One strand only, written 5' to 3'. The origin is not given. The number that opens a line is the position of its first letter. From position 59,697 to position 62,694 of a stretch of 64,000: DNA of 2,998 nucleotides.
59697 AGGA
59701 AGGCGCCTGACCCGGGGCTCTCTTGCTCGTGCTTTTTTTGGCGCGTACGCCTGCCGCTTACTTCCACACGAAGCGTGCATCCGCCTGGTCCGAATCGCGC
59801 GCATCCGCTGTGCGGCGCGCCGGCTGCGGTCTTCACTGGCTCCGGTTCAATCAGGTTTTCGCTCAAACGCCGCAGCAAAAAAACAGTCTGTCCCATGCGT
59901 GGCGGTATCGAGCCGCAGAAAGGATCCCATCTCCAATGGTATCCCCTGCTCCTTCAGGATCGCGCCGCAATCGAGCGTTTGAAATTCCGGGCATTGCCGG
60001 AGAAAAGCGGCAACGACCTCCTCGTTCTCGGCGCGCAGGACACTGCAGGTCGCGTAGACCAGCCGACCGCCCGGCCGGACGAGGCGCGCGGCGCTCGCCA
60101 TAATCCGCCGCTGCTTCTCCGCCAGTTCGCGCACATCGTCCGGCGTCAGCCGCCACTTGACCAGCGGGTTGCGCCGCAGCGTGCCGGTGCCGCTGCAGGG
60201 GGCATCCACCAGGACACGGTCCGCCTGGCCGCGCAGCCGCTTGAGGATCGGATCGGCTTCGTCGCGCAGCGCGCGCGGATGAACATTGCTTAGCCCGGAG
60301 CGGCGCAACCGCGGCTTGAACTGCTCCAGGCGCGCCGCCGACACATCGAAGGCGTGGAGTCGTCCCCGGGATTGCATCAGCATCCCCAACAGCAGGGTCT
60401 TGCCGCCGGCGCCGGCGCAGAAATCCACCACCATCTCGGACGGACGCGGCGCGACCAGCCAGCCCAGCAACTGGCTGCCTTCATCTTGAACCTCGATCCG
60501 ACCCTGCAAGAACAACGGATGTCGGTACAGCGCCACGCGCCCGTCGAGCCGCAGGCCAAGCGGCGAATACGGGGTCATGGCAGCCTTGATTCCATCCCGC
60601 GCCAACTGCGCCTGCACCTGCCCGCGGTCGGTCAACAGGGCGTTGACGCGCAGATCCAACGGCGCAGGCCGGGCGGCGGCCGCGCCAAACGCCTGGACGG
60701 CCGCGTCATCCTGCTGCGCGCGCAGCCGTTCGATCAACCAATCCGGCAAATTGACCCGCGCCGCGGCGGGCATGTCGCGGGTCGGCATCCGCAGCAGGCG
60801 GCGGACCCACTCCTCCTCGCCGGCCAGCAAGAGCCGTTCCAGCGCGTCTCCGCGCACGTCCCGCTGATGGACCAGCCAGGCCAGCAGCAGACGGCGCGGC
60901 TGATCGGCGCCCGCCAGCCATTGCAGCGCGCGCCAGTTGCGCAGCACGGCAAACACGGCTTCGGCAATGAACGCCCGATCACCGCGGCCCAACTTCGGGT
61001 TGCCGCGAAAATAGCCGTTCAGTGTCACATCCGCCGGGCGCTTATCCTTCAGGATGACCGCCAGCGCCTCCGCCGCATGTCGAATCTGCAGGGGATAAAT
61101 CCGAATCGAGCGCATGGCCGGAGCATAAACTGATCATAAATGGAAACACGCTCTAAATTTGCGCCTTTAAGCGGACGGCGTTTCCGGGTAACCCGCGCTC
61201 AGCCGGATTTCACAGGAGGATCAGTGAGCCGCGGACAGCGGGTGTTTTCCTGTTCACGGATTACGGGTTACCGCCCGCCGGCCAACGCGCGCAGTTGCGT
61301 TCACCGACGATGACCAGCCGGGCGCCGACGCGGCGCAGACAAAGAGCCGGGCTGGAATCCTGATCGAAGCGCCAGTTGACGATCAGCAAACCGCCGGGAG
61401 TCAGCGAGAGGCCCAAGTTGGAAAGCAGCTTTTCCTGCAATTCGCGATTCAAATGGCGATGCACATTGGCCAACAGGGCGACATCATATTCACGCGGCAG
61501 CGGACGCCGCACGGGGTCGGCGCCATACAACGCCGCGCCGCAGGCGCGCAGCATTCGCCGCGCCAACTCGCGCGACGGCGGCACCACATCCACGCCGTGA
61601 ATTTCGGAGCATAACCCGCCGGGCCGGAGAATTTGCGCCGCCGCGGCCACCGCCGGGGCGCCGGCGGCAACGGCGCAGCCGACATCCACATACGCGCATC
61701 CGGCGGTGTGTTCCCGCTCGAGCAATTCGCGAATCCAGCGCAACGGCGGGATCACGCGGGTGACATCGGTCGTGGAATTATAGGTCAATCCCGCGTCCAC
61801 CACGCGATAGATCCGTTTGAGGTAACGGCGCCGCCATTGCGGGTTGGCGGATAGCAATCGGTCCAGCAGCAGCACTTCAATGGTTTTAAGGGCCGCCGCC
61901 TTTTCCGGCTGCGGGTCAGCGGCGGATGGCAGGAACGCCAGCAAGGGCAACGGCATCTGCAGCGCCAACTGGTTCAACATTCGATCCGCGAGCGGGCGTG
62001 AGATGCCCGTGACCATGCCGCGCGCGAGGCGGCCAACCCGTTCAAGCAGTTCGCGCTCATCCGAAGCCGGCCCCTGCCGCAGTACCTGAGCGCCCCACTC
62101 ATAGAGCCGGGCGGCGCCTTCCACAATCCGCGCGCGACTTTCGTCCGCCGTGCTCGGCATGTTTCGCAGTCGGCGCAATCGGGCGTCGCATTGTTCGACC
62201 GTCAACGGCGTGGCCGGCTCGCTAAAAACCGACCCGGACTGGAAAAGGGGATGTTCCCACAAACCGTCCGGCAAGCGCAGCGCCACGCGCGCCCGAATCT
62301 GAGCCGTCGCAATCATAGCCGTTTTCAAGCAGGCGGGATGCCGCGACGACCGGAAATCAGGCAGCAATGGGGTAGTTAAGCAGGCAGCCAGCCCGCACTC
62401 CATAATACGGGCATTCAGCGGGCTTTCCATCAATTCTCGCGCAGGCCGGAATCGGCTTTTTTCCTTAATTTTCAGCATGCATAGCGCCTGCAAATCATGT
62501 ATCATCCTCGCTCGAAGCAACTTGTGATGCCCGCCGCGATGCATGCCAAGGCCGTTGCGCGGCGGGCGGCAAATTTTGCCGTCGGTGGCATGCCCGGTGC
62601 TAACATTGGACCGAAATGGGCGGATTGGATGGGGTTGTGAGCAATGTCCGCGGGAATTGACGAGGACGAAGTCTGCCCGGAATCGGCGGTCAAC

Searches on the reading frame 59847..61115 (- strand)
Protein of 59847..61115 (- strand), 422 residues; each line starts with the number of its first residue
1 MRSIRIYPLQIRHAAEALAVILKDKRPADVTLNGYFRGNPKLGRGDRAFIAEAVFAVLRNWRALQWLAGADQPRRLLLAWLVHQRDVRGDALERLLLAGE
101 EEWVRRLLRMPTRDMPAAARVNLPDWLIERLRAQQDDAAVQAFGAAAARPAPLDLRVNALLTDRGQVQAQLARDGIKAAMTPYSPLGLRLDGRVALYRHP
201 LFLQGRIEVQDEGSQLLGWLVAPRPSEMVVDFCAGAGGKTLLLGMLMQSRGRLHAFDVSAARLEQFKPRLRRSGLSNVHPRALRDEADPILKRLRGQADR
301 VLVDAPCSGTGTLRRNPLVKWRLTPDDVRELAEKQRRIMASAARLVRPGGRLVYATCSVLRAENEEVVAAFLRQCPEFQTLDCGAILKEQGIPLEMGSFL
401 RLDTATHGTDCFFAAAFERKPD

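Call 15: search_protein_families(library=pfam, proteins=[window:59847-61115:-], max_evalue=0.01)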
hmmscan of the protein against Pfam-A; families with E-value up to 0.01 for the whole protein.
window:59847-61115:- (422 aa): 6 families
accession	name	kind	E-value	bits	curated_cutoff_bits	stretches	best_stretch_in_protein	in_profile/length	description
PF01189.24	Methyltr_RsmB-F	-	9.8e-46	156.4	27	1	220-417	3-198/199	16S rRNA methyltransferase RsmB/F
PF22458.1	RsmF-B_ferredox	-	5.7e-15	55.7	27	1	124-195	2-72/74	Methyltr_RsmF/B-like, ferredoxin-like domain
PF13847.12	Methyltransf_31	-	3.5e-05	24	27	1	227-367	5-122/145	Methyltransferase domain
PF17125.10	Methyltr_RsmF_N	-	0.00018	22.3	34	1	123-211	1-85/86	N-terminal domain of 16S rRNA methyltransferase RsmF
PF01209.24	Ubie_methyltran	-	0.00069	19.5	20.1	1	221-279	43-101/233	ubiE/COQ5 methyltransferase family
PF13649.12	Methyltransf_25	-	0.0018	19.3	27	0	229-280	1-50/97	Methyltransferase domain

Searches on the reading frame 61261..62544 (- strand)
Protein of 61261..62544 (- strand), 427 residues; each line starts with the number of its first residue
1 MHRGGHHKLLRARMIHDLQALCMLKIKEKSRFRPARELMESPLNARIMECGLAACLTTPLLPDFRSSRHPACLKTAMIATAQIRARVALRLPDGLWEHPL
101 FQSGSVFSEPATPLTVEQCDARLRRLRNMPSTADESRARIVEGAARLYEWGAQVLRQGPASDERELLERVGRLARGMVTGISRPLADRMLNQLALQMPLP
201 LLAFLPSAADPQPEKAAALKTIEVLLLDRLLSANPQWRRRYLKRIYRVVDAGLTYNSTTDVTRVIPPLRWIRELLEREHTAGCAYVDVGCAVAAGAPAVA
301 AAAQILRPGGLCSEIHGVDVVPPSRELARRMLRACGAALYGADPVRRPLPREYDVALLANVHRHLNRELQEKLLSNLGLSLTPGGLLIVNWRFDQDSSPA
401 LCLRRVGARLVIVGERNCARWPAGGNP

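Call 15: search_protein_families(library=pfam, proteins=[window:61261-62544:-], max_evalue=0.01)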
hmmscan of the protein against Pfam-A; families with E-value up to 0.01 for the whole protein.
window:61261-62544:- (427 aa): 4 families
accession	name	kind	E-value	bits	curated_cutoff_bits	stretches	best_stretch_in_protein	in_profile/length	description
PF08242.18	Methyltransf_12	-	1.7e-05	25.9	30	1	286-387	1-98/98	Methyltransferase domain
PF08241.18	Methyltransf_11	-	0.00032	21.7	21.2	1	287-389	2-95/95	Methyltransferase domain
PF13649.12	Methyltransf_25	-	0.00036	21.6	27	1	287-385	3-97/97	Methyltransferase domain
PF23716.1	DUF7158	-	0.0089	16.1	27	0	112-131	8-27/38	Family of unknown function (DUF7158)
